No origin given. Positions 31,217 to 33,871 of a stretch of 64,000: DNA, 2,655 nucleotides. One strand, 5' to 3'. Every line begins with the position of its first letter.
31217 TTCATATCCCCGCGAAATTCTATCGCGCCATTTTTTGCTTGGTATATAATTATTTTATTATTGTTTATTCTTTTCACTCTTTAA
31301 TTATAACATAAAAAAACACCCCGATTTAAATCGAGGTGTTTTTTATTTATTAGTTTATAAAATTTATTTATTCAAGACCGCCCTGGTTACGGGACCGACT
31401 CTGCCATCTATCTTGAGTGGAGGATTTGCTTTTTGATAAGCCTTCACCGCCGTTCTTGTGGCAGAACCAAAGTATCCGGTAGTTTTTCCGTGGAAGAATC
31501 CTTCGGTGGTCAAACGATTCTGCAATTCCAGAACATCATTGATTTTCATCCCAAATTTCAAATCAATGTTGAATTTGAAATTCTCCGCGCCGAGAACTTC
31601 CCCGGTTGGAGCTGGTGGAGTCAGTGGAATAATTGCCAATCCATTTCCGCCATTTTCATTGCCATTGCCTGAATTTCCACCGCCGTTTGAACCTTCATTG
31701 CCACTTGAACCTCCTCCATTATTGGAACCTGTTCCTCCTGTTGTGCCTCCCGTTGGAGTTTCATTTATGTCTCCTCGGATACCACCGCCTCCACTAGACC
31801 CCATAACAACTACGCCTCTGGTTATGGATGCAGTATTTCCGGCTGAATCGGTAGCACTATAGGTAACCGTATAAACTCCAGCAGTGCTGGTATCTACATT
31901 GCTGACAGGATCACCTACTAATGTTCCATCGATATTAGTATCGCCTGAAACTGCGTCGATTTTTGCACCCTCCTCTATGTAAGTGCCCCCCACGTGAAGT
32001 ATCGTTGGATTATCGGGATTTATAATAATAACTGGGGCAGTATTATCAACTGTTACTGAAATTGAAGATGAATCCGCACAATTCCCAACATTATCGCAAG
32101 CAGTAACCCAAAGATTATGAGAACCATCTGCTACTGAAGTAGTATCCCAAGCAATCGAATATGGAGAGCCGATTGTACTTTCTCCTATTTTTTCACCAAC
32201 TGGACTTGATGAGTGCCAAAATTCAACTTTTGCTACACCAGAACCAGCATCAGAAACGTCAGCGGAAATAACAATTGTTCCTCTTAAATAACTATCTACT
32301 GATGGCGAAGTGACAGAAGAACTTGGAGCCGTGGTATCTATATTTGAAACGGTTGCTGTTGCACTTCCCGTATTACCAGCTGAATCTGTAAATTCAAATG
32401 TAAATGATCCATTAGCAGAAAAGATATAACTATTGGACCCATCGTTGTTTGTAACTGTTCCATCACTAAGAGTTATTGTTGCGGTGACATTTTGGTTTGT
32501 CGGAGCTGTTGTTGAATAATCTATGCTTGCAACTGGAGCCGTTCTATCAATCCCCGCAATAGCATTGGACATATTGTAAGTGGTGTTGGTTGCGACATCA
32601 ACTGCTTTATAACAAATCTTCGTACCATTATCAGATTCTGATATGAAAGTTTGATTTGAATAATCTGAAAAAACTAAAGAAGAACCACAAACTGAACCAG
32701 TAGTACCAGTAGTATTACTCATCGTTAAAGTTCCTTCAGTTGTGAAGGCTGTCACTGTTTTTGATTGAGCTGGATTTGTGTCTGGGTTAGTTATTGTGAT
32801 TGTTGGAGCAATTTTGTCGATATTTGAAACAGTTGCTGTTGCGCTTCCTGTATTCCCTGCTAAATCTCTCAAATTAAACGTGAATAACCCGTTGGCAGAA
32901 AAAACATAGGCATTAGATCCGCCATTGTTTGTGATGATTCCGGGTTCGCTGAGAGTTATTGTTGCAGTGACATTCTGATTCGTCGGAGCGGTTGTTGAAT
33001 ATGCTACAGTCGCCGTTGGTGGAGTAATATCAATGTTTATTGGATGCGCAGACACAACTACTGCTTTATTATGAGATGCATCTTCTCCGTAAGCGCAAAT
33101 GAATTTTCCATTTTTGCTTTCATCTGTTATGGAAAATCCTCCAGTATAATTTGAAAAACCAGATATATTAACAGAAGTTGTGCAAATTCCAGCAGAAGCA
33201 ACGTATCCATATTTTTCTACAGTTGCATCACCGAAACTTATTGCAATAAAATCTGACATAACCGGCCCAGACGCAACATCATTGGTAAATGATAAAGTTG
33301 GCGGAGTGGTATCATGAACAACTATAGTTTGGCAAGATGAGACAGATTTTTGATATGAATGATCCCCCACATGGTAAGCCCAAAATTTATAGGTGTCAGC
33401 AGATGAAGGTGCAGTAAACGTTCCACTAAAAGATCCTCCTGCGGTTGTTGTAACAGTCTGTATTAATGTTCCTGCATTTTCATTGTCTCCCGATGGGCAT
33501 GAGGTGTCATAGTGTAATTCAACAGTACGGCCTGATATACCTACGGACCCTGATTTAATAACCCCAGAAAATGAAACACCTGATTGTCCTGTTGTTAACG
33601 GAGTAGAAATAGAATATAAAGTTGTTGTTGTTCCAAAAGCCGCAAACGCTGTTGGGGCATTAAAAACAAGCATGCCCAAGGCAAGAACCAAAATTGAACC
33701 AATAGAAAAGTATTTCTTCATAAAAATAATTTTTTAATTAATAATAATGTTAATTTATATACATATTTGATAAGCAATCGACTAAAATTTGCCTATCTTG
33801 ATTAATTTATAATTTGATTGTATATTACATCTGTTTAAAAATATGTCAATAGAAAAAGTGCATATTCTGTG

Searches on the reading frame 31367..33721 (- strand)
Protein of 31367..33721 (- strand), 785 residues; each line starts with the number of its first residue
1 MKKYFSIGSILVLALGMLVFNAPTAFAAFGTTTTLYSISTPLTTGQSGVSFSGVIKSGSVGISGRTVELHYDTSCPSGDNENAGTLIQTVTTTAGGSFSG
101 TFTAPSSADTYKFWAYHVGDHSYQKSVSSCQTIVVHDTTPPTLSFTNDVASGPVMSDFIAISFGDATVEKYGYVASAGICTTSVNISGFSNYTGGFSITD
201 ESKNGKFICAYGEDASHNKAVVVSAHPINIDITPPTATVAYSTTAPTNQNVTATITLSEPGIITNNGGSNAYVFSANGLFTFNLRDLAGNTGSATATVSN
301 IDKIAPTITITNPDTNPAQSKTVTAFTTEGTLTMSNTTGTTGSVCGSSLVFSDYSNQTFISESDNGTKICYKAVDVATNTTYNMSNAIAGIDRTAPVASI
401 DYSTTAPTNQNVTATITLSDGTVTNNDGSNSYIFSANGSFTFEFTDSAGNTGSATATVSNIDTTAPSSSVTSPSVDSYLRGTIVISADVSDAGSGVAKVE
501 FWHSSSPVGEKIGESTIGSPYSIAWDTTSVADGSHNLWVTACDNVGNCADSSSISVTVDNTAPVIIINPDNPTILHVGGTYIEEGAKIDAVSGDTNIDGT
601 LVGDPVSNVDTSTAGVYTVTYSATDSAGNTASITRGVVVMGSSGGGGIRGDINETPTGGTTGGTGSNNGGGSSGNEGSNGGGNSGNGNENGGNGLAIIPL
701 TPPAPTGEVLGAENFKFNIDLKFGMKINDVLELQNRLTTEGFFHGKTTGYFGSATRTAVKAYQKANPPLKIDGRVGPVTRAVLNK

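Call 72: search_protein_families(library=pfam, proteins=[window:31367-33721:-], max_evalue=0.00001)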
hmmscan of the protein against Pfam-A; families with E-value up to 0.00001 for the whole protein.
window:31367-33721:- (785 aa): 5 families
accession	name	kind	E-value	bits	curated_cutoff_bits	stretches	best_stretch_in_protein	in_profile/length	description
PF17957.7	Big_7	-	3.7e-13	50.3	24.1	1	466-537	1-68/70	Bacterial Ig domain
PF01471.23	PG_binding_1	-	4.4e-13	49.6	23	1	728-783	3-57/57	Putative peptidoglycan binding domain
PF16403.11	Bact_surface_Ig-like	-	1.6e-12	47.7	27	1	567-639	3-71/71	Bacterial surface protein, Ig-like domain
PF13750.12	Big_3_3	-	2.7e-06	27.6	27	0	521-570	3-52/157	Bacterial Ig-like domain (group 3)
PF12245.14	Big_3_2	-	8.5e-06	26.4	23.3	0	375-462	25-121/122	Bacterial Ig-like domain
